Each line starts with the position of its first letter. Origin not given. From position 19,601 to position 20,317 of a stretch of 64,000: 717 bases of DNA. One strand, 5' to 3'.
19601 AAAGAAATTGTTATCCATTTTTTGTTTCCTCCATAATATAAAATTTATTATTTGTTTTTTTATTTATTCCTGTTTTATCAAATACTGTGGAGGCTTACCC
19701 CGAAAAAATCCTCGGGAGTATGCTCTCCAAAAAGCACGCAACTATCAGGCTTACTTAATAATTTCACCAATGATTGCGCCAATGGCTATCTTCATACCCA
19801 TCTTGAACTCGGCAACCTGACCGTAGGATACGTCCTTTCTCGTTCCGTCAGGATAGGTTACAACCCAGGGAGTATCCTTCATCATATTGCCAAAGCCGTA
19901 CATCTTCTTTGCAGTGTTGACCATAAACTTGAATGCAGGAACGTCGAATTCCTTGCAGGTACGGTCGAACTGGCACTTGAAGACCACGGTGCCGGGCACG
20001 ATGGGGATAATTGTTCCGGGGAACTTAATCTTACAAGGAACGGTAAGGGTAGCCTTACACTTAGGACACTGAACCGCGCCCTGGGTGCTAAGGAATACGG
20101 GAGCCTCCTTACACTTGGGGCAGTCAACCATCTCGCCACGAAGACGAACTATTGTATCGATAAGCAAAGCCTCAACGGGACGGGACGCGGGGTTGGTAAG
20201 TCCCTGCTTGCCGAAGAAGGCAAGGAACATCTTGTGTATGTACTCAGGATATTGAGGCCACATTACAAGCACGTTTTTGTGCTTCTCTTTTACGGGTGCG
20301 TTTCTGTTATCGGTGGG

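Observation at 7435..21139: Candidate undescribed system: kinase-vWA-PP2C triad, transglutaminase-like protein and six tandem cytosolic LRR paralogs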

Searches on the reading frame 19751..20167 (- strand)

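Call 70: search_protein_families(library=pfam, proteins=[window:19751-20167:-], max_evalue=1)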
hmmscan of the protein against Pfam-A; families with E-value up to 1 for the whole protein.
window:19751-20167:- (138 aa): 25 families
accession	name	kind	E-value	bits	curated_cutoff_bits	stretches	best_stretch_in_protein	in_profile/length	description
PF21276.3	ZNF512_C2HC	-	0.0011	19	27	1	29-39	11-21/38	Zinc finger protein 512, C2HC zinc finger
PF13248.11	Zn_ribbon_3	-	0.0014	18.4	27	1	12-24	1-12/26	zinc-ribbon domain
PF12760.12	Zn_ribbon_IS1595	-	0.0036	17.7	25.4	1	14-40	19-46/46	Transposase zinc-ribbon domain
PF22191.2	IBR_1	-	0.004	17.4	27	1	13-49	3-39/47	IBR domain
PF12677.13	DUF3797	-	0.008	16.5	25.1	1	1-22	1-22/48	Domain of unknown function (DUF3797)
PF21344.3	Zn_ribbon_LysW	-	0.01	15.9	27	0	32-44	1-13/46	Alpha-aminoadipate carrier protein LysW-like, globular domain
PF19134.6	DUF5817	-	0.015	15.7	31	1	14-42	4-32/57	Domain of unknown function (DUF5817)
PF01667.23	Ribosomal_S27e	-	0.029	14.5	24.5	1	14-44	8-39/55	Ribosomal protein S27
PF13717.11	Zn_ribbon_4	-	0.043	14.2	30.3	0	31-40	25-34/36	zinc-ribbon domain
PF06677.18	Auto_anti-p27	-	0.05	14.1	24.1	1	16-37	18-39/40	Sjogren's syndrome/scleroderma autoantigen 1 (Autoantigen p27)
PF08792.16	A2L_zn_ribbon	-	0.051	13.7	22.9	1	16-40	6-30/33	A2L zinc ribbon domain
PF22289.1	DmmA-like_C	-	0.056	13.9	27.4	1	14-43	2-30/44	Dimethylamine monooxygenase subunit DmmA-like, C-terminal domain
PF01396.24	Zn_ribbon_Top1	-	0.065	13.5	32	0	32-41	2-11/39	Topoisomerase DNA binding C4 zinc finger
PF22910.1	EDR4-like_1st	-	0.086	13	27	0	32-41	5-14/34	Enhanced disease resistance 4-like, N-terminal domain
PF12773.13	DZR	-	0.09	13.4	27.3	1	16-45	1-27/45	Double zinc ribbon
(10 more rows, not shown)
